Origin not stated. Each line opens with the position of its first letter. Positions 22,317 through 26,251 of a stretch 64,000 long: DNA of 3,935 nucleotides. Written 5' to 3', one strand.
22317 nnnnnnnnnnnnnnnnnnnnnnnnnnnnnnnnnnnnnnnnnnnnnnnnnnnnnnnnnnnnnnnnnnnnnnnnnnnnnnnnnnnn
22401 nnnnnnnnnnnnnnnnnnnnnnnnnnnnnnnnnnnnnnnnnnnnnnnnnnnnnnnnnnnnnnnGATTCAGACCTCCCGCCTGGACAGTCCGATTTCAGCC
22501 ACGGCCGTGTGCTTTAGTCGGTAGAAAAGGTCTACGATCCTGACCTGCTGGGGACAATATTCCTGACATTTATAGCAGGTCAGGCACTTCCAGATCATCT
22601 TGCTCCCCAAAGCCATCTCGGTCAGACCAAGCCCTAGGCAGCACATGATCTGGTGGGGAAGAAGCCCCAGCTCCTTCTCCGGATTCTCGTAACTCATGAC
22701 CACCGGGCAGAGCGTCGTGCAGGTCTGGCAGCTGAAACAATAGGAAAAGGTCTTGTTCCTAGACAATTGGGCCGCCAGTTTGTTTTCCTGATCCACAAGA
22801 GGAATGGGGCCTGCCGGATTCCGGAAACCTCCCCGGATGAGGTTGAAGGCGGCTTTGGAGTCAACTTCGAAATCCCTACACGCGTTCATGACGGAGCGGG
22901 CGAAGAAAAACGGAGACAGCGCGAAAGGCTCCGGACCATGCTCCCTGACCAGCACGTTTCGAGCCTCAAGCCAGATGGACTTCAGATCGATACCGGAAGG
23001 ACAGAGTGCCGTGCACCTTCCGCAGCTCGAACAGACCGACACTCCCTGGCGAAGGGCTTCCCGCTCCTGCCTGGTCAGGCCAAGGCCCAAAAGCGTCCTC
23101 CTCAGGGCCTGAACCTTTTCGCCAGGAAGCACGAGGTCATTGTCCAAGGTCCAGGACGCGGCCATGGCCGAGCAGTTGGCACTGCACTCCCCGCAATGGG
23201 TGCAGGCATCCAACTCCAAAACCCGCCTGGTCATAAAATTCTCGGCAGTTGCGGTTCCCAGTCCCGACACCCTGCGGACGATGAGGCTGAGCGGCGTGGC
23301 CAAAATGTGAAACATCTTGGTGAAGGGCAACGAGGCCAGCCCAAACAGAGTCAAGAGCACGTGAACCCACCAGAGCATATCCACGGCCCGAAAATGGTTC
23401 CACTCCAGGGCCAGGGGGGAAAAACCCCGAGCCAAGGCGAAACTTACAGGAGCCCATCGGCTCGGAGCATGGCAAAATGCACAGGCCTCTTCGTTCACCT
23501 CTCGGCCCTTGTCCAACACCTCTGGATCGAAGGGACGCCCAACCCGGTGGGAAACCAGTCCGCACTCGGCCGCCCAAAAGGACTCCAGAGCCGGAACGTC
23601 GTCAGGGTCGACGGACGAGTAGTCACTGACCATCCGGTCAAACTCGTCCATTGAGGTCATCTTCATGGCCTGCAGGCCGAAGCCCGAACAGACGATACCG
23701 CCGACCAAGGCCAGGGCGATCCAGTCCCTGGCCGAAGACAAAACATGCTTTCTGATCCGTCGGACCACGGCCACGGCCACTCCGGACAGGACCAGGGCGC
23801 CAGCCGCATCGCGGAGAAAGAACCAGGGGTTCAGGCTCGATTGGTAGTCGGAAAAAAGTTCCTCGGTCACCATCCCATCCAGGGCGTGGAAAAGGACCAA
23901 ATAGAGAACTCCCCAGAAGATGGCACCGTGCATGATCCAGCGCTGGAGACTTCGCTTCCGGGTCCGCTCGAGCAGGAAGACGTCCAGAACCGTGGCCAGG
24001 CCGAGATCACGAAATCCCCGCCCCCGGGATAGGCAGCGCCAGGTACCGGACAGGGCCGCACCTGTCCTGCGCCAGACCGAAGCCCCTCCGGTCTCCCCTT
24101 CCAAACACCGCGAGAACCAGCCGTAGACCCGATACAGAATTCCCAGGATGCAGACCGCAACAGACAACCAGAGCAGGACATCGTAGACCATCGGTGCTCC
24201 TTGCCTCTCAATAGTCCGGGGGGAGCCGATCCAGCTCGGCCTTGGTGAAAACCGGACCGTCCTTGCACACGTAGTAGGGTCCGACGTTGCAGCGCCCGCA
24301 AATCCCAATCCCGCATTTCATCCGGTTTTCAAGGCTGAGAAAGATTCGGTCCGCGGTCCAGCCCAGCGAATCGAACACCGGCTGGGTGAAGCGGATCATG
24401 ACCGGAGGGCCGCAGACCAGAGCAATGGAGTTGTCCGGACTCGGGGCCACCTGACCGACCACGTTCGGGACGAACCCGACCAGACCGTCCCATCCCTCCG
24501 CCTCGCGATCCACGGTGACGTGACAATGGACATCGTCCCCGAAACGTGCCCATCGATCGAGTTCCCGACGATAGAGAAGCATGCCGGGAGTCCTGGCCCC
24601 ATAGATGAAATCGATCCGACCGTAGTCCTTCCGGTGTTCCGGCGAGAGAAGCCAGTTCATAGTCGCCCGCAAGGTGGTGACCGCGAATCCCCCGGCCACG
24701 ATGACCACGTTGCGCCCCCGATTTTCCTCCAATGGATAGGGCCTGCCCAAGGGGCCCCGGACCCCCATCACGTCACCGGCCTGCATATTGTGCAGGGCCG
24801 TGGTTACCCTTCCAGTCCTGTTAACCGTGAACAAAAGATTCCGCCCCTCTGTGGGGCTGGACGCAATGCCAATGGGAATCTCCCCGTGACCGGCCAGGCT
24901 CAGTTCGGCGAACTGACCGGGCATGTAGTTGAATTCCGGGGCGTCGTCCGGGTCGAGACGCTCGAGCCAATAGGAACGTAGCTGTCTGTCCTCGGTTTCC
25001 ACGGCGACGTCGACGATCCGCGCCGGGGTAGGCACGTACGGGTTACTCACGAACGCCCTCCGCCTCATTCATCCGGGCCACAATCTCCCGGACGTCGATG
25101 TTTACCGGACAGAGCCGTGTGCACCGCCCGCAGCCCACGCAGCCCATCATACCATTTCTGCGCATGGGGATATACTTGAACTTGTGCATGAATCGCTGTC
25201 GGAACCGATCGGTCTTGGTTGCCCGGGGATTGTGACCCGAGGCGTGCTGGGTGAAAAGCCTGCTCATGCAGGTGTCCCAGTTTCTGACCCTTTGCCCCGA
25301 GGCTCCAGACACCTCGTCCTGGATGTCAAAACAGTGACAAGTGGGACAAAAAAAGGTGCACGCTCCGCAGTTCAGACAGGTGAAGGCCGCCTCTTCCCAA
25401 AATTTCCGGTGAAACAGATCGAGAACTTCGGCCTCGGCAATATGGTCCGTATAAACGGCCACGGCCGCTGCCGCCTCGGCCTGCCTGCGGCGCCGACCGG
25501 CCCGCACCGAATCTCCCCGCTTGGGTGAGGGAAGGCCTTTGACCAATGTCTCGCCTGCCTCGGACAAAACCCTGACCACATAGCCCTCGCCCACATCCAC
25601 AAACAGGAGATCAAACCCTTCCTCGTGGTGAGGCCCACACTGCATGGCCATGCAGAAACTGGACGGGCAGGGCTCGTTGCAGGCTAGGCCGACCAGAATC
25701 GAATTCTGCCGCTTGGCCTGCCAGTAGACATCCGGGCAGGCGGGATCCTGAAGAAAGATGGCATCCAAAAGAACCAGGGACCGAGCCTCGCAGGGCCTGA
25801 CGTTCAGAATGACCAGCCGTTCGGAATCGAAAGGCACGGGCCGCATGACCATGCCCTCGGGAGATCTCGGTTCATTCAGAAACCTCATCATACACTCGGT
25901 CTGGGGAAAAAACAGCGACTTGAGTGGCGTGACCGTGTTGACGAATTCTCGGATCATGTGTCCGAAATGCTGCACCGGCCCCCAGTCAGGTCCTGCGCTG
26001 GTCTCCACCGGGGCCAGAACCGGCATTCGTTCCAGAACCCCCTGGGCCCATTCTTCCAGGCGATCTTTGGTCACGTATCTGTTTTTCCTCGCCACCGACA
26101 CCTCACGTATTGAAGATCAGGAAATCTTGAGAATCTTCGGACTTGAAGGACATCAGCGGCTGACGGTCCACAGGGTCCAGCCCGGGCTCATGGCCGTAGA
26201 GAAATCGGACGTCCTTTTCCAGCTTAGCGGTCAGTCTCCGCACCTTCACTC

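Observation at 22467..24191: HdrC-like subunit fused to a dihaem-cytochrome-b-like membrane domain: a membrane-anchored Flx-Hdr?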

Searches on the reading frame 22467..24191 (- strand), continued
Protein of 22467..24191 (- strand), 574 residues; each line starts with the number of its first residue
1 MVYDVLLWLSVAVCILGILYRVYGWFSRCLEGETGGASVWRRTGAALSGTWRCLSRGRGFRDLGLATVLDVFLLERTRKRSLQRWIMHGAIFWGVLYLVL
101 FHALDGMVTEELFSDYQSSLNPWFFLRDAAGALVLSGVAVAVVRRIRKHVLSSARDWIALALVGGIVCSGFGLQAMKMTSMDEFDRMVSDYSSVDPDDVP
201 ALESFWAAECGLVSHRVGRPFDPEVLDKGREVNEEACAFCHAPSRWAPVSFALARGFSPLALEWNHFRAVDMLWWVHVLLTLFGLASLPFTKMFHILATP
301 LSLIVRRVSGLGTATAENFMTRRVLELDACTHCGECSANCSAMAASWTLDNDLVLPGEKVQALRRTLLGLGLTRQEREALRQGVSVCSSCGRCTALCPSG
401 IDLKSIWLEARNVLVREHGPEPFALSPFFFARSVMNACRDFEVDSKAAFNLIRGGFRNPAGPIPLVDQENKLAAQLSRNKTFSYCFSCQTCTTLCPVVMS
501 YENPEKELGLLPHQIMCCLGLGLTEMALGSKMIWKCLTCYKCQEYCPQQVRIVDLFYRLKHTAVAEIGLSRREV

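Call 70: search_protein_families(library=pfam, proteins=[L062:13298-13768:+, L062:13811-15664:+, L062:15692-18937:+, L062:19264-21300:+], max_evalue=0.0001)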
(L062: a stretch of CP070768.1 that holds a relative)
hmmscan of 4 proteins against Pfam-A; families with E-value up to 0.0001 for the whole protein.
L062:13298-13768:+ (156 aa): 1 family
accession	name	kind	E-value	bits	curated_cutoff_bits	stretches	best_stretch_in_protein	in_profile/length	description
PF01257.25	2Fe-2S_thioredx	-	3.2e-46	157.2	24.8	1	13-155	2-144/145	Thioredoxin-like [2Fe-2S] ferredoxin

L062:13811-15664:+ (617 aa): 9 families
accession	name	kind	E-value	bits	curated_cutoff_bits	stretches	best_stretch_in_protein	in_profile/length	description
PF01512.22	Complex1_51K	-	9.4e-43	146.1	31.2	1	180-350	1-149/150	Nuo51 FMN-binding domain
PF10589.14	NADH_4Fe-4S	-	2e-33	114.6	23.5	1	461-545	1-85/85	NADH-ubiquinone oxidoreductase-F iron-sulfur binding region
PF00037.32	Fer4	-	6.2e-09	35.8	21.1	1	562-584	1-23/24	4Fe-4S binding domain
PF12797.12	Fer4_2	-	9.9e-08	31.9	24.5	0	563-581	4-22/22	4Fe-4S binding domain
PF14697.11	Fer4_21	-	2.1e-07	31.4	35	1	563-612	2-55/59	4Fe-4S dicluster domain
PF13237.11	Fer4_10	-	4.6e-07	30.1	25.5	1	563-609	3-52/53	4Fe-4S dicluster domain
PF01257.25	2Fe-2S_thioredx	-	1.2e-06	28.9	24.8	1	22-102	61-143/145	Thioredoxin-like [2Fe-2S] ferredoxin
PF13187.11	Fer4_9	-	3.4e-06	27.4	27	1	569-611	2-49/52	4Fe-4S dicluster domain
PF12837.12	Fer4_6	-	1.4e-05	25.2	25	0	563-584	3-24/24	4Fe-4S binding domain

L062:15692-18937:+ (1081 aa): 15 families
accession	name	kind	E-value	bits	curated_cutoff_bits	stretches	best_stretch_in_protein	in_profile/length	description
PF07992.20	Pyr_redox_2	-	3.1e-18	66.6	26.1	2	671-789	4-119/291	Pyridine nucleotide-disulphide oxidoreductase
PF13510.11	Fer2_4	-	1.2e-16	61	22.8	1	1-78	3-81/82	2Fe-2S iron-sulfur cluster binding domain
PF00037.32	Fer4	-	1.6e-15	56.6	21.1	2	1010-1031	3-24/24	4Fe-4S binding domain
PF14697.11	Fer4_21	-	1.5e-14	54.3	35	1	119-178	4-57/59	4Fe-4S dicluster domain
PF12838.12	Fer4_7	-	3.4e-13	50.3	27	2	122-176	1-51/52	4Fe-4S dicluster domain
PF13237.11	Fer4_10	-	2.1e-12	47.2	25.5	1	1010-1056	4-52/53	4Fe-4S dicluster domain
PF13187.11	Fer4_9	-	2.7e-09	37.4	27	2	123-176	2-50/52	4Fe-4S dicluster domain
PF13450.12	NAD_binding_8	-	4.4e-08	33.7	21.9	1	672-711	1-40/68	NAD(P)-binding Rossmann-like domain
PF00111.32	Fer2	-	6e-08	33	21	1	7-57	4-52/77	2Fe-2S iron-sulfur cluster binding domain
PF13183.11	Fer4_8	-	7.2e-08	33.3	27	0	121-176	3-67/68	4Fe-4S dicluster domain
PF12831.13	FAD_oxidored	-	8.1e-08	32.4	27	1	671-715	3-48/416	FAD dependent oxidoreductase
PF12837.12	Fer4_6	-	1.8e-07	31.2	25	0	159-178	5-24/24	4Fe-4S binding domain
PF13484.11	Fer4_16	-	7e-07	30.4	30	0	163-246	2-66/66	4Fe-4S double cluster binding domain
PF00890.30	FAD_binding_2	-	2.5e-06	27.4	20.4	1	671-706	3-38/414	FAD binding domain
PF01266.30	DAO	-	6.7e-06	26.3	27.9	0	671-705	3-38/353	FAD dependent oxidoreductase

L062:19264-21300:+ (678 aa): 11 families
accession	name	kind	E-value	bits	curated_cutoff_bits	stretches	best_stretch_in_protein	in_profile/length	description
PF07992.20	Pyr_redox_2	-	7.6e-34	117.9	26.1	1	169-466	2-291/291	Pyridine nucleotide-disulphide oxidoreductase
PF14691.11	Fer4_20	-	2.9e-20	72.6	25.8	1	78-153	30-108/113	Dihydroprymidine dehydrogenase domain II, 4Fe-4S cluster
PF13738.12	Pyr_redox_3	-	2.5e-09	37.3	30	1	298-450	164-305/305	Pyridine nucleotide-disulphide oxidoreductase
PF13450.12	NAD_binding_8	-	3.8e-09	37.1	21.9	1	172-205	1-34/68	NAD(P)-binding Rossmann-like domain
PF00070.33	Pyr_redox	-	5.6e-09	36.8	22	0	300-349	1-48/82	Pyridine nucleotide-disulphide oxidoreductase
PF01266.30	DAO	-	6e-07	29.7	27.9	1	169-203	1-35/353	FAD dependent oxidoreductase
PF01946.23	Thi4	-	6.2e-07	29.3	26.2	1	169-205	19-57/235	Thi4 family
PF12831.13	FAD_oxidored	-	1.2e-06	28.6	27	0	170-207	2-39/416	FAD dependent oxidoreductase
PF01262.27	AlaDh_PNT_C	-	1.3e-06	28.4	23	0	289-333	18-62/214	Alanine dehydrogenase/PNT, C-terminal domain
PF00890.30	FAD_binding_2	-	2.4e-05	24.2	20.4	1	170-204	2-36/414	FAD binding domain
PF01494.25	FAD_binding_3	-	4.7e-05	23.2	22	1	169-199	3-33/349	FAD binding domain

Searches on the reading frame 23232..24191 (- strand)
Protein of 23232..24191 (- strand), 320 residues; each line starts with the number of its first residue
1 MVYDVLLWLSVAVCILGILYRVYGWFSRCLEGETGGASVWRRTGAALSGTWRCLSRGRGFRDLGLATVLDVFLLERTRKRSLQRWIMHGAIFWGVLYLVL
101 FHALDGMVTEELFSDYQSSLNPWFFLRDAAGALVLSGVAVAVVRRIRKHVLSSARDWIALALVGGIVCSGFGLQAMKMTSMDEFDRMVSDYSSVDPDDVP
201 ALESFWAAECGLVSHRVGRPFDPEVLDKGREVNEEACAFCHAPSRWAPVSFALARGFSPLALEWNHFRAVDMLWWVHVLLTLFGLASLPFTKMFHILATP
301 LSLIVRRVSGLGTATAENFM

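Call 67: predict_structure(alignment_id=A2)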
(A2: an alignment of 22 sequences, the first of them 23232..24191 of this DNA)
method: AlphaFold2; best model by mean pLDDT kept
length: 320 residues; sequences in the alignment: 22
mean_pLDDT: 74.1   pTM: 0.66
mean pLDDT of the five models: 74.1, 72.5, 72.2, 69.8, 67.8
residues with pLDDT >= 90: 7; 70-90: 209; 50-70: 90; < 50: 14
segments of 3 or more residues with pLDDT < 50: 118-120, 317-320
pLDDT, mean of each block of 10 residues (from residue 1): 75 75 69 70 73 76 82 85 88 83 62 50 71 86 79 72 85 81 69 74 80 75 89 68 62 79 82 88 67 57 67 51
secondary structure, 60 per line:
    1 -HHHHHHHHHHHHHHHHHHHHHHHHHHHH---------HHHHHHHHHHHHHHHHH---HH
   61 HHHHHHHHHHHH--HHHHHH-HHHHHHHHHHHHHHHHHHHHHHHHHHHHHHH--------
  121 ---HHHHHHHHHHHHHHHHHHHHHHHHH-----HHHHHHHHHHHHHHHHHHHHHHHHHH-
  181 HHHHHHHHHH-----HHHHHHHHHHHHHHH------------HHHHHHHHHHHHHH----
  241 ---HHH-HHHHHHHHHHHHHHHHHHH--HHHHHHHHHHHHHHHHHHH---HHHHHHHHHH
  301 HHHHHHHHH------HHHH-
elements in order: H2-29 H39-55 H59-72 H75-80 H82-112 H124-148 H154-179 H181-190 H196-210 H223-236 H248-266 H269-287 H291-309 H316-319

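Call 71: fold_search(model_id=the predicted structure, library=pdb)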
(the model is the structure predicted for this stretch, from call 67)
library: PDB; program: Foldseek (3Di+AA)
matches with E <= 10: 188; with E <= 0.001: 0
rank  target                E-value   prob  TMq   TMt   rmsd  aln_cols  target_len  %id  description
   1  9ojn                  9.8e-03  1.00  0.44  0.20   9.8       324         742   13  Structure of Mycobacterium smegmatis EtfD (released 2025-05-21)
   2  3ir6_C                2.4e-01  0.97  0.32  0.44  13.8       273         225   13  Crystal structure of NarGHI mutant NarG-H49S (released 2010-01-05)
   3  3ir5_C                2.9e-01  0.96  0.32  0.44  14.1       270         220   14  Crystal structure of NarGHI mutant NarG-H49C (released 2010-01-05)
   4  1siw_C                2.9e-01  0.93  0.32  0.44  15.8       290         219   16  Crystal structure of the apomolybdo-NarGHI (released 2004-06-08)
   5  3egw_C                3.4e-01  0.94  0.32  0.43  14.1       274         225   13  The crystal structure of the NarGHI mutant NarH - C16A (released 2010-03-02)
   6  1y5i_C                3.5e-01  0.90  0.30  0.42  16.5       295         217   13  The crystal structure of the NarGHI mutant NarI-K86A (released 2005-03-08)
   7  1q16_C                4.3e-01  0.90  0.31  0.43  14.2       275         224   13  Crystal structure of Nitrate Reductase A, NarGHI, from Escherichia coli (released 2003-10-07)
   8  7rtu_B                4.5e-01  0.15  0.17  0.15  23.8       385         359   12  Cryo-EM structure of a TTYH2 trans-dimer (released 2021-08-25)
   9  7p5j_A                6.7e-01  0.10  0.14  0.12  25.7       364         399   13  Cryo-EM structure of human TTYH1 in GDN (released 2021-08-11)
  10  3qwe                  9.0e-01  0.11  0.14  0.16  31.8       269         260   14  Crystal structure of the N-terminal domain of the GEM interacting protein (released 2011-03-23)
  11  9g71_A                9.0e-01  0.09  0.14  0.12  32.6       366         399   12  Cryo-EM structure of TTYH2 in complex with lipids in GDN (released 2025-05-21)
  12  1y5l_C                1.0e+00  0.66  0.30  0.43  16.2       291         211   13  The crystal structure of the NarGHI mutant NarI-H66Y (released 2005-03-08)
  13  7p5m_A                1.1e+00  0.08  0.15  0.12  32.8       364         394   12  Cryo-EM structure of human TTYH2 in lipid nanodiscs (released 2021-08-11)
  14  7n6g_3P               1.2e+00  0.08  0.14  0.13  44.4       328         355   11  C1 of central pair (released 2022-05-18)
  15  1y4z_C                1.3e+00  0.66  0.30  0.42  15.5       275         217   13  The crystal structure of Nitrate Reductase A, NarGHI, in complex with the Q-site inhibitor pentachlorophenol (released 2005-03-08)
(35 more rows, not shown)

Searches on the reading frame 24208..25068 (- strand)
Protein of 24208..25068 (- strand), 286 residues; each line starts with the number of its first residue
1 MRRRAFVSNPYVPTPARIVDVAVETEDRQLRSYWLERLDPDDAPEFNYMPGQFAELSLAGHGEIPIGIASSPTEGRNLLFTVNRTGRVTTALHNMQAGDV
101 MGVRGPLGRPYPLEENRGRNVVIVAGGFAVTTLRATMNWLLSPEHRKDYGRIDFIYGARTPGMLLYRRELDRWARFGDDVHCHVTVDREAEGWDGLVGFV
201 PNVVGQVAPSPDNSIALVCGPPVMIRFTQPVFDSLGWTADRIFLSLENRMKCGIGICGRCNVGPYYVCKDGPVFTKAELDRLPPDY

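Call 5: search_protein_families(library=pfam, proteins=[window:24208-25068:-], max_evalue=0.01)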
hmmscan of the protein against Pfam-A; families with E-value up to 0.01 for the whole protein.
window:24208-25068:- (286 aa): 3 families
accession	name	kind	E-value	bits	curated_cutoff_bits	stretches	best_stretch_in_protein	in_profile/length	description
PF00175.26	NAD_binding_1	-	8.9e-14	52.5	22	1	124-229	2-108/109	Oxidoreductase NAD-binding domain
PF10418.14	DHODB_Fe-S_bind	-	7.5e-11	42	23.9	1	247-279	1-40/41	Iron-sulfur cluster binding domain of dihydroorotate dehydrogenase B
PF00970.30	FAD_binding_6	-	0.0038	18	21.1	1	46-109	28-96/99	Oxidoreductase FAD-binding domain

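Call 6: search_protein_families(library=ncbifam, proteins=[window:24208-25068:-], max_evalue=0.001)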
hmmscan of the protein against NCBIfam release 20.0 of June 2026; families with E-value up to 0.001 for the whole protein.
window:24208-25068:- (286 aa): 25 families
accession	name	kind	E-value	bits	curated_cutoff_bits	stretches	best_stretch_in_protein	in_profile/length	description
NF006220.0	PRK08345.1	subfamily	1.7e-62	211.3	395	1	8-276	5-284/294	cytochrome-c3 hydrogenase subunit gamma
NF040830.1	sulfhyd_ShyC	equivalog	4.7e-51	173.7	600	1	9-276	2-278/288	NAD(P)-dependent hydrogenase/sulfhydrogenase 2 subunit gamma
NF040835.1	sulfhyd_HydG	equivalog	8.7e-51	172.9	650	1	8-277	12-282/292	NADPH-dependent hydrogenase/sulfhydrogenase 1 subunit gamma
TIGR02911.1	sulfite_red_B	equivalog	9.5e-45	152.7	288.6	1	45-277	28-254/261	anaerobic sulfite reductase subunit AsrB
NF000796.0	PRK00054.1-1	equivalog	1.9e-40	138.7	224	1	45-279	26-235/254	dihydroorotate dehydrogenase electron transfer subunit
NF000799.0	PRK00054.1-4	equivalog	1.2e-21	76.9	314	1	50-278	35-255/258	dihydroorotate dehydrogenase electron transfer subunit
NF004862.0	PRK06222.1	subfamily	3.6e-21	75.9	220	1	49-279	29-248/281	sulfide/dihydroorotate dehydrogenase-like FAD/NAD-binding protein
NF000798.0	PRK00054.1-3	equivalog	2.8e-20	73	219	1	45-278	28-241/244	dihydroorotate dehydrogenase electron transfer subunit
NF058606.1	GlBtMonoRdsGbcB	equivalog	7.1e-19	67.9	500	1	45-241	40-241/362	glycine betaine monooxygenase reductase subunit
NF009414.0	PRK12778.1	equivalog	5.9e-18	64.5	1103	1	49-279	29-248/752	bifunctional dihydroorotate dehydrogenase B NAD binding subunit/NADPH-dependent glutamate synthase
NF000797.0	PRK00054.1-2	equivalog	8.5e-15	54.7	270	1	65-276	62-262/267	dihydroorotate dehydrogenase electron transfer subunit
TIGR01941.1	nqrF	equivalog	4.3e-14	52.2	295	1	66-244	225-400/405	NADH:ubiquinone reductase (Na(+)-transporting) subunit F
NF045803.1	MethMoxFADbindMmoC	equivalog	2.9e-12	46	500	1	37-244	128-337/343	aromatic/alkene monooxygenase hydroxylase FAD-binding subunit MmoC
NF005963.0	PRK08051.1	equivalog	2.6e-11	43.3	230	1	44-243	27-226/233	NAD(P)H-flavin reductase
NF009415.0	PRK12779.1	equivalog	2.7e-11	42.1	1519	1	50-263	679-894/944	putative bifunctional glutamate synthase subunit beta/2-polyprenylphenol hydroxylase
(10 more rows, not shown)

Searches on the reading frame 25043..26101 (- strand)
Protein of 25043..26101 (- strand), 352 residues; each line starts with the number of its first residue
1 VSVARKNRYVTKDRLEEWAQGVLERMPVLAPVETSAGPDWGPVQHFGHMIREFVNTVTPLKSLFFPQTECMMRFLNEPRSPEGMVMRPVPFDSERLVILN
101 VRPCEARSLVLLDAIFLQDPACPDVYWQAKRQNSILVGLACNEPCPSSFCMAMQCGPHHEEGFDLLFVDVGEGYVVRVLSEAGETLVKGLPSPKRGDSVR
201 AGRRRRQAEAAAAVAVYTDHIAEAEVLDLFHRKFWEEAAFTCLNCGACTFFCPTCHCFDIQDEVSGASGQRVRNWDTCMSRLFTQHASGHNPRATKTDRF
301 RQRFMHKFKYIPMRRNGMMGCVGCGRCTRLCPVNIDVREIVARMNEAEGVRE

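Call 5: search_protein_families(library=pfam, proteins=[window:25043-26101:-], max_evalue=0.01)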
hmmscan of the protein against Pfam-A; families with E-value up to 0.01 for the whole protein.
window:25043-26101:- (352 aa): 10 families
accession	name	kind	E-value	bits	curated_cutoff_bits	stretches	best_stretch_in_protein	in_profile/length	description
PF17179.9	Fer4_22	-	2.3e-33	115.3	27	1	241-335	1-95/95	4Fe-4S dicluster domain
PF13183.11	Fer4_8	-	9e-10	39.4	27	2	241-335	4-68/68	4Fe-4S dicluster domain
PF13237.11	Fer4_10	-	1.2e-06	28.7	25.5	1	320-340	8-26/53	4Fe-4S dicluster domain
PF13534.11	Fer4_17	-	4.1e-05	24.5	22.2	1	301-336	22-61/61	4Fe-4S dicluster domain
PF13746.11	Fer4_18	-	0.0012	19.4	27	1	313-339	53-79/114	4Fe-4S dicluster domain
PF14697.11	Fer4_21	-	0.0067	17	35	0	320-333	40-53/59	4Fe-4S dicluster domain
PF13187.11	Fer4_9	-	0.0078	16.7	27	1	321-347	2-28/52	4Fe-4S dicluster domain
PF12797.12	Fer4_2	-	0.0084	16.5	24.5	1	241-254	9-22/22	4Fe-4S binding domain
PF25160.1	LdpA_Fe-S-bd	-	0.0086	16.3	27.6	1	320-334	27-41/49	LdpA Fe-S cluster-binding domain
PF12838.12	Fer4_7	-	0.0092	16.9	27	1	241-335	1-52/52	4Fe-4S dicluster domain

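Call 6: search_protein_families(library=ncbifam, proteins=[window:25043-26101:-], max_evalue=0.001)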
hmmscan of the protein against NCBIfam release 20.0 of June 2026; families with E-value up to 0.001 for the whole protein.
window:25043-26101:- (352 aa): 6 families
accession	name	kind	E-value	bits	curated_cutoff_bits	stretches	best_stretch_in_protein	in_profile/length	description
NF040833.1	sulfhyd_HydB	equivalog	3.1e-48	164.5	750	1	4-339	7-330/367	NADPH-dependent hydrogenase/sulfhydrogenase 1 subunit beta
NF040829.1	sulfhyd_ShyB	equivalog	1.7e-45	155.5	690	1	12-342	8-327/334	NAD(P)-dependent hydrogenase/sulfhydrogenase 2 subunit beta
TIGR02910.1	sulfite_red_A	equivalog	1.3e-37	129.9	323.15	1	94-347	88-329/334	anaerobic sulfite reductase subunit AsrA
TIGR01945.1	rnfC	subfamily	3.8e-06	25.7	245.95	0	305-337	388-420/435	RnfABCDGE type electron transport complex subunit C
NF041890.1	hdrC_Methbact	equivalog_domain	3.7e-05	23.4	270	0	314-344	24-58/192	ferredoxin:CoB-CoM heterodisulfide reductase subunit HdrC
NF006391.0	PRK08640.1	equivalog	0.00079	18.4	244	0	240-347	153-238/254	succinate dehydrogenase iron-sulfur subunit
